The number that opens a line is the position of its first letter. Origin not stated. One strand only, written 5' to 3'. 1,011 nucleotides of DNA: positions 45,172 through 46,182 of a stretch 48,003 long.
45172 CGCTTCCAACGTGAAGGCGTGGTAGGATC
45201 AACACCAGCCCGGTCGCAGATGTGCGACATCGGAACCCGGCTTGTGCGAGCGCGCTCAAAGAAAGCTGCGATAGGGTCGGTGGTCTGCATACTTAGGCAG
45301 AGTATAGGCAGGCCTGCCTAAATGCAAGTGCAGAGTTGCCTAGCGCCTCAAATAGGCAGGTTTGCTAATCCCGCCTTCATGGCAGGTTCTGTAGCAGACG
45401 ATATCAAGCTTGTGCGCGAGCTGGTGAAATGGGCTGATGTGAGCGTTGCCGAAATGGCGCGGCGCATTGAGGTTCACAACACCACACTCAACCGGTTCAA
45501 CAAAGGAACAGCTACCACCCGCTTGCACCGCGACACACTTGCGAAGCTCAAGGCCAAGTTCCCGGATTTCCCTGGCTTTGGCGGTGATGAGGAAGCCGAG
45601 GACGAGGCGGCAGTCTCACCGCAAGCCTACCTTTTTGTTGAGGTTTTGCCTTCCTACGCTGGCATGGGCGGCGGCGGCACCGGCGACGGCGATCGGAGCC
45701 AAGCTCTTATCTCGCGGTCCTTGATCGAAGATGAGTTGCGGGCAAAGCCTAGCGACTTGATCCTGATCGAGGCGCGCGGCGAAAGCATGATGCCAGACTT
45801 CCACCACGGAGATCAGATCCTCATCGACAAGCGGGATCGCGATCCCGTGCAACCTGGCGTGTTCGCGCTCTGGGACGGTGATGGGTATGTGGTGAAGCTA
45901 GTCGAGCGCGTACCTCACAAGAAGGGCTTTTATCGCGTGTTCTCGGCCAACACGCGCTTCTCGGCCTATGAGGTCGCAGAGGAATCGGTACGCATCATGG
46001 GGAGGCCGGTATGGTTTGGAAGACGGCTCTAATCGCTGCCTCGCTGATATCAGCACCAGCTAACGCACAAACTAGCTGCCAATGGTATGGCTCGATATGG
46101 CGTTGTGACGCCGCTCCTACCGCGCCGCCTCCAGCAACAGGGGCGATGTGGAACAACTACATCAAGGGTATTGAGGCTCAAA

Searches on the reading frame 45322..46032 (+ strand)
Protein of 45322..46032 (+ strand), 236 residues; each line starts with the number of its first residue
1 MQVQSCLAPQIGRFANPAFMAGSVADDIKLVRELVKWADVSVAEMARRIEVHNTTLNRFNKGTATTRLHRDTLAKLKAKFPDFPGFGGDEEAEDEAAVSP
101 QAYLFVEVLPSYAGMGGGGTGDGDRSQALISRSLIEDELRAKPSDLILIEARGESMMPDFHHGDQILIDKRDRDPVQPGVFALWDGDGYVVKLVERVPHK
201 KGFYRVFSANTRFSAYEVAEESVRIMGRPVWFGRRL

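Call 85: search_protein_families(library=phrogs, proteins=[window:45322-46032:+], max_evalue=0.001)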
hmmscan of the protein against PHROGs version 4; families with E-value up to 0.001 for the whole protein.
window:45322-46032:+ (236 aa): 2 families
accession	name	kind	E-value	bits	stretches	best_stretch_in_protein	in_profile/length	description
phrog_4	-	transcription regulation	3.8e-19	70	1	40-234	148-337/400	transcriptional repressor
phrog_6201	-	transcription regulation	6.7e-10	39.9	1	134-231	17-113/121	CI-like repressor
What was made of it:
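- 45322..46032 (+): CI-like repressor. Context: it shows the phage is temperate. phrog_4 transcriptional repressor, E 3.8e-19, and phrog_6201 CI-like repressor (call 85).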
